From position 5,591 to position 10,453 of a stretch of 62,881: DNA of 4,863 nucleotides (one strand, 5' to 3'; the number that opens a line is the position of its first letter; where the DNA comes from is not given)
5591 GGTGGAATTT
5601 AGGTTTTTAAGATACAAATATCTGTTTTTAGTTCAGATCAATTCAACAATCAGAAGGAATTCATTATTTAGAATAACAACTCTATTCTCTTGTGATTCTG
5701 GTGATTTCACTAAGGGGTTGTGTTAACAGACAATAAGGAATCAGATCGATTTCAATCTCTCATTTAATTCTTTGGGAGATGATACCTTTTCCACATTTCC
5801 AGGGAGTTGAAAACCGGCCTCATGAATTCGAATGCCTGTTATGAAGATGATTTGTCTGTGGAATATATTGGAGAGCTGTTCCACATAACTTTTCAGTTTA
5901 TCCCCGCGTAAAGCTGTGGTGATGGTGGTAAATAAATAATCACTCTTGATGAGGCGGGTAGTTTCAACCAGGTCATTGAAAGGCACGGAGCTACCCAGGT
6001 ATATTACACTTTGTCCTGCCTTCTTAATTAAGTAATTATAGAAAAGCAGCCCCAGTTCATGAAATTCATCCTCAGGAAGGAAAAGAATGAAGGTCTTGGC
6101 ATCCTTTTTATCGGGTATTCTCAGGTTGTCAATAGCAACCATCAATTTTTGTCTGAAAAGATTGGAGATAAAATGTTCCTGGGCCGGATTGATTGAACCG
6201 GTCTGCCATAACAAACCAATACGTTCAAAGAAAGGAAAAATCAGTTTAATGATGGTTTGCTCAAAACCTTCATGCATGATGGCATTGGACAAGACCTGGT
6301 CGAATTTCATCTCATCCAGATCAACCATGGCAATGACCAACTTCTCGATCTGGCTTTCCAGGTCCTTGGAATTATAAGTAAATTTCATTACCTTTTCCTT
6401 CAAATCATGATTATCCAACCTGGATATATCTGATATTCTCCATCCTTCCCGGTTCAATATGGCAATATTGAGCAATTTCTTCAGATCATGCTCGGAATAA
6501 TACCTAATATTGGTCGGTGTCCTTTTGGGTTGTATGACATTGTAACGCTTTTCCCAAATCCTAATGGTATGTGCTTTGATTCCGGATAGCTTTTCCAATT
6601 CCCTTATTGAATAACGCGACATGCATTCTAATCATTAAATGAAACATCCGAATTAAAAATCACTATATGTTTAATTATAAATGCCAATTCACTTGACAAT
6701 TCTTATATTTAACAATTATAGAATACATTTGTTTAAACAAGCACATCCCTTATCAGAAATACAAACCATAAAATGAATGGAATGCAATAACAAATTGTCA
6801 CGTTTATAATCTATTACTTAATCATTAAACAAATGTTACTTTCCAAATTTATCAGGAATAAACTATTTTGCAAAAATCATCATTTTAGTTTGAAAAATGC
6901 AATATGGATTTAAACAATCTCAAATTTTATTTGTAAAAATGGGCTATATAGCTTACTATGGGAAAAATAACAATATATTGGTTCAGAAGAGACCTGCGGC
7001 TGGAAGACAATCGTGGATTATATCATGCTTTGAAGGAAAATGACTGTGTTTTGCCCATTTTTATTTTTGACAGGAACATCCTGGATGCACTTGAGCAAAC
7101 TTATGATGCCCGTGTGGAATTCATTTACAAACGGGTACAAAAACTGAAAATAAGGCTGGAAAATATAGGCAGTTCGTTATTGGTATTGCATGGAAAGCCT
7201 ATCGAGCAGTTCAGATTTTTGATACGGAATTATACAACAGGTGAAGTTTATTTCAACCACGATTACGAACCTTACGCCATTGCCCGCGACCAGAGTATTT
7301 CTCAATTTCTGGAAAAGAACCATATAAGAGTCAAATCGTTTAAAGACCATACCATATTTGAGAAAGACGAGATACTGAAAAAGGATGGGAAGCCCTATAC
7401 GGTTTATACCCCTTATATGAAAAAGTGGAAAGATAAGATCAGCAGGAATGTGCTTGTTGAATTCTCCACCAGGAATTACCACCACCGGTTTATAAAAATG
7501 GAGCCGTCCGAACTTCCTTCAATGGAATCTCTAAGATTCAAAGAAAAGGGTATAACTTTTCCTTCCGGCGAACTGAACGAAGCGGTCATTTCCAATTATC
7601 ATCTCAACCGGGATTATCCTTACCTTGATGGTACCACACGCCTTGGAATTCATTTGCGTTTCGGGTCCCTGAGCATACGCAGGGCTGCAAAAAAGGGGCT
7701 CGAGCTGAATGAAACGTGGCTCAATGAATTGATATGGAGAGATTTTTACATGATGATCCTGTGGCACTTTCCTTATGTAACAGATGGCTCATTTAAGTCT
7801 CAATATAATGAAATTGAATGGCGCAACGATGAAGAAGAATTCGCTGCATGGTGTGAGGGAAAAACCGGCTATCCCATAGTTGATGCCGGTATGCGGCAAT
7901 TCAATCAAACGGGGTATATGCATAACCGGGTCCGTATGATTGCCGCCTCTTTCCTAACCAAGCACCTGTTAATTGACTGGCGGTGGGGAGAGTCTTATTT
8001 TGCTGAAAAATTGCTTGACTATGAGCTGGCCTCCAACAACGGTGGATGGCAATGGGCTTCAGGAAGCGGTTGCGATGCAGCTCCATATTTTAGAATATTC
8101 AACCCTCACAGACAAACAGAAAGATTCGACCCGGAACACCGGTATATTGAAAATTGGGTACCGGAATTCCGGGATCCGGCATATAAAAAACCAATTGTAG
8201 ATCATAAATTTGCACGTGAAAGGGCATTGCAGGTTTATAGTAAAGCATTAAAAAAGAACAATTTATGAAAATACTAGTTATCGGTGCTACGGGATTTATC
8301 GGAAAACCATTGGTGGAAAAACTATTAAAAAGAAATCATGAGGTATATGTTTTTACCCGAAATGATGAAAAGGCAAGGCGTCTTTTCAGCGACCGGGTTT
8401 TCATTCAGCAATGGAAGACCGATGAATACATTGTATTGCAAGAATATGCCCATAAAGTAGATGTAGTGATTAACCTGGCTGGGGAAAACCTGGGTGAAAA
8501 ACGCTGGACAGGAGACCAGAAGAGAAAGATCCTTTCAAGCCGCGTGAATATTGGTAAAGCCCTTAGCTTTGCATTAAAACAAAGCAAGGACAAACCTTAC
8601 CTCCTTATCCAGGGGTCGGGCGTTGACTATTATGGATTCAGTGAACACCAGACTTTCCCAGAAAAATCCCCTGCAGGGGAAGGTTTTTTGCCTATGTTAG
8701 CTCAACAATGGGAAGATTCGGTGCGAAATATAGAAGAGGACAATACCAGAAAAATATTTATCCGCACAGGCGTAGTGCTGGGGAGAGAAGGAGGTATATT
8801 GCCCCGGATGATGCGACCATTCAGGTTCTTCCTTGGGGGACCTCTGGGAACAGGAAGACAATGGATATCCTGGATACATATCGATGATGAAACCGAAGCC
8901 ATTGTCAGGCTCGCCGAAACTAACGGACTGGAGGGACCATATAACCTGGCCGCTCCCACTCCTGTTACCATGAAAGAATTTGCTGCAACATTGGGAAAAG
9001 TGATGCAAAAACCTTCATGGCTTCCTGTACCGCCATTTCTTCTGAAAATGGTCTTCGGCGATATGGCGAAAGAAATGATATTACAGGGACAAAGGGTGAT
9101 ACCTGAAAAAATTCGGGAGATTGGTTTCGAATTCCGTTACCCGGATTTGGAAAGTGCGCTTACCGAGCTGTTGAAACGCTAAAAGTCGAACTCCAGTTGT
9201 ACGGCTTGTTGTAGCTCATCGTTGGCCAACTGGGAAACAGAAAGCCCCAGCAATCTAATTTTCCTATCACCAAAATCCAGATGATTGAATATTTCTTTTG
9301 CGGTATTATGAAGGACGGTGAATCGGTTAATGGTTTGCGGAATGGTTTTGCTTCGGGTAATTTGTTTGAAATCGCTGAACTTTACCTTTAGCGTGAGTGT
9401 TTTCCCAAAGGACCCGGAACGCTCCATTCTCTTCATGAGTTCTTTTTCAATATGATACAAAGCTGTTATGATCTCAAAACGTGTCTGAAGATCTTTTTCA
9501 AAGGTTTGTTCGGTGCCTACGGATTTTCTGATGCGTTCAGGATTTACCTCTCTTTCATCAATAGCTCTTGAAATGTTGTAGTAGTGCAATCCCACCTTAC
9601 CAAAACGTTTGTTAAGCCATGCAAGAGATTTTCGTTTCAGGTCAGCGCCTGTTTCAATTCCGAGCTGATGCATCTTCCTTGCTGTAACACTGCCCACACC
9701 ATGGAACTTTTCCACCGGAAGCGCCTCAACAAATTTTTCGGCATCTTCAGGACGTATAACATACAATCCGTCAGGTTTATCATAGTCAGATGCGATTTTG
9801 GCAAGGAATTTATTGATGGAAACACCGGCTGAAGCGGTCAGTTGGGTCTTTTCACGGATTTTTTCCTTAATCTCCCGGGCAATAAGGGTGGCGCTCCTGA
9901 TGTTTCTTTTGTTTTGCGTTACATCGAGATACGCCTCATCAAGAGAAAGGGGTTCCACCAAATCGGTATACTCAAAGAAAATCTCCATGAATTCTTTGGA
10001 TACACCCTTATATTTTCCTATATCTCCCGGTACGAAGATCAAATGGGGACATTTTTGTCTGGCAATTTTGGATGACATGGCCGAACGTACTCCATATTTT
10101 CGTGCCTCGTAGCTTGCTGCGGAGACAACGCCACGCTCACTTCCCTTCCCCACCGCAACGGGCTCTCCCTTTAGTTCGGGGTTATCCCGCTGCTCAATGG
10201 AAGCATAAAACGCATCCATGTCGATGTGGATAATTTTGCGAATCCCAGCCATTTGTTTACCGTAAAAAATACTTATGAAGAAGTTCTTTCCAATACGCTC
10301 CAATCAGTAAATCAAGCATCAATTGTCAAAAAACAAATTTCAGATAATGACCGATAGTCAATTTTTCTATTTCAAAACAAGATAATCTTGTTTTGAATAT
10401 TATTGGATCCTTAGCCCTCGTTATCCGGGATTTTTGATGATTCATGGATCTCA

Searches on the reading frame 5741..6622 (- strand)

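Call 45: search_protein_families(library=pfam, proteins=[window:5741-6622:-], max_evalue=0.001)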
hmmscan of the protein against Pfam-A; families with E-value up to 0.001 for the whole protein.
window:5741-6622:- (293 aa): 3 families
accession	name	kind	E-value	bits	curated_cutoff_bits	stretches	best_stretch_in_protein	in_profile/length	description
PF13411.12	MerR_1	-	8.3e-16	58.3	21.6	1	4-69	1-65/69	MerR HTH family regulatory protein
PF02607.22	B12-binding_2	-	8e-11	42.4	23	1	92-160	2-70/74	B12 binding domain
PF00376.29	MerR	-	3.8e-08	33.4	28.2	1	5-42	1-38/38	MerR family regulatory protein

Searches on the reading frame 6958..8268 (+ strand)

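Call 45: search_protein_families(library=pfam, proteins=[window:6958-8268:+], max_evalue=0.001)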
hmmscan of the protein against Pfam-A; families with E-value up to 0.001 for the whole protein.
window:6958-8268:+ (436 aa): 2 families
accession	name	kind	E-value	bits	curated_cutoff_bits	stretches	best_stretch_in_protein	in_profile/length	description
PF03441.19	FAD_binding_7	-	1.4e-75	253.6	27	1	254-406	1-155/203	FAD binding domain of DNA photolyase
PF00875.24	DNA_photolyase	-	1e-43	149.6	26.6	1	5-162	1-157/164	DNA photolyase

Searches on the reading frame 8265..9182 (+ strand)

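Call 45: search_protein_families(library=pfam, proteins=[window:8265-9182:+], max_evalue=0.001)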
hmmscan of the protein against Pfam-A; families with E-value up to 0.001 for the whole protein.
window:8265-9182:+ (305 aa): 11 families
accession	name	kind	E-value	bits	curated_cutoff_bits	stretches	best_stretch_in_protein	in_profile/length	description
PF08338.16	DUF1731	-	8.1e-20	70.7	27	1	255-302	1-47/47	Domain of unknown function (DUF1731)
PF01370.27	Epimerase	-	7e-18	65.3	20.9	1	3-228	1-239/240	NAD dependent epimerase/dehydratase family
PF03435.24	Sacchrp_dh_NADP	-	3.8e-09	37.4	25.1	1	3-75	1-79/129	Saccharopine dehydrogenase NADP binding domain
PF05368.20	NmrA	-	2.4e-08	34.4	27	1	2-77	4-79/298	NmrA-like family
PF13460.12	NAD_binding_10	-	5.5e-08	33.3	27.2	1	7-122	1-103/184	NAD(P)H-binding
PF16363.11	GDP_Man_Dehyd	-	8.4e-08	32.5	27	1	4-73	1-84/332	GDP-mannose 4,6 dehydratase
PF07993.18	NAD_binding_4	-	2.4e-06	27.3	20.1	1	7-69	3-67/258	Male sterility protein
PF03446.21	NAD_binding_2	-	0.00018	22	21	1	3-69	2-60/161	NAD binding domain of 6-phosphogluconate dehydrogenase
PF04321.23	RmlD_sub_bind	-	0.00021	20.9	27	0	1-73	1-60/287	RmlD substrate binding domain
PF02719.21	Polysacc_synt_2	-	0.00044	20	20.2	0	3-40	1-39/293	Polysaccharide biosynthesis protein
PF01488.26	Shikimate_DH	-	0.0007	20.1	24.3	0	2-70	14-81/138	Shikimate / quinate 5-dehydrogenase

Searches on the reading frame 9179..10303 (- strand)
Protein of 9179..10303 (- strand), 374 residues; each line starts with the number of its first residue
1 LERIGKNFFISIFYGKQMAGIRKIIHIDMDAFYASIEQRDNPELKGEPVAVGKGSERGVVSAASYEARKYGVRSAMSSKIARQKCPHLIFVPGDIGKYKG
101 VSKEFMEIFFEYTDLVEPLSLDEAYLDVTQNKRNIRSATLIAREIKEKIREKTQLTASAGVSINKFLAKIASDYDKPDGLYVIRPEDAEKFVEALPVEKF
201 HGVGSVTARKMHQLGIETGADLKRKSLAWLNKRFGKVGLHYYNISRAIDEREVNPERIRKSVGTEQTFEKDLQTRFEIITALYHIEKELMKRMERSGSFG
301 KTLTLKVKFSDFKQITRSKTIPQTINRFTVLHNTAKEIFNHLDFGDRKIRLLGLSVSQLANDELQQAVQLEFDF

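Call 45: search_protein_families(library=pfam, proteins=[window:9179-10303:-], max_evalue=0.001)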
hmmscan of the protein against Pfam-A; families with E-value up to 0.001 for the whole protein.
window:9179-10303:- (374 aa): 5 families
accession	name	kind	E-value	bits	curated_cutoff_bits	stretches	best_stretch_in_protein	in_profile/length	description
PF00817.25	IMS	-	3.2e-53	180.1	23.2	1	27-173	1-148/148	impB/mucB/samB family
PF11799.13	IMS_C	-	1.7e-25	90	20.7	1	259-366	1-106/109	impB/mucB/samB family C-terminal domain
PF11798.14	IMS_HHH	-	4.9e-08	33.2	24.4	1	185-216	1-32/32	IMS family HHH motif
PF21999.2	IMS_HHH_1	-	1.7e-07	32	27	1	202-249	5-53/53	DNA polymerase-iota, thumb domain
PF10391.15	DNA_pol_lambd_f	-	0.00016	21.9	29.8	1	201-243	7-48/51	Fingers domain of DNA polymerase lambda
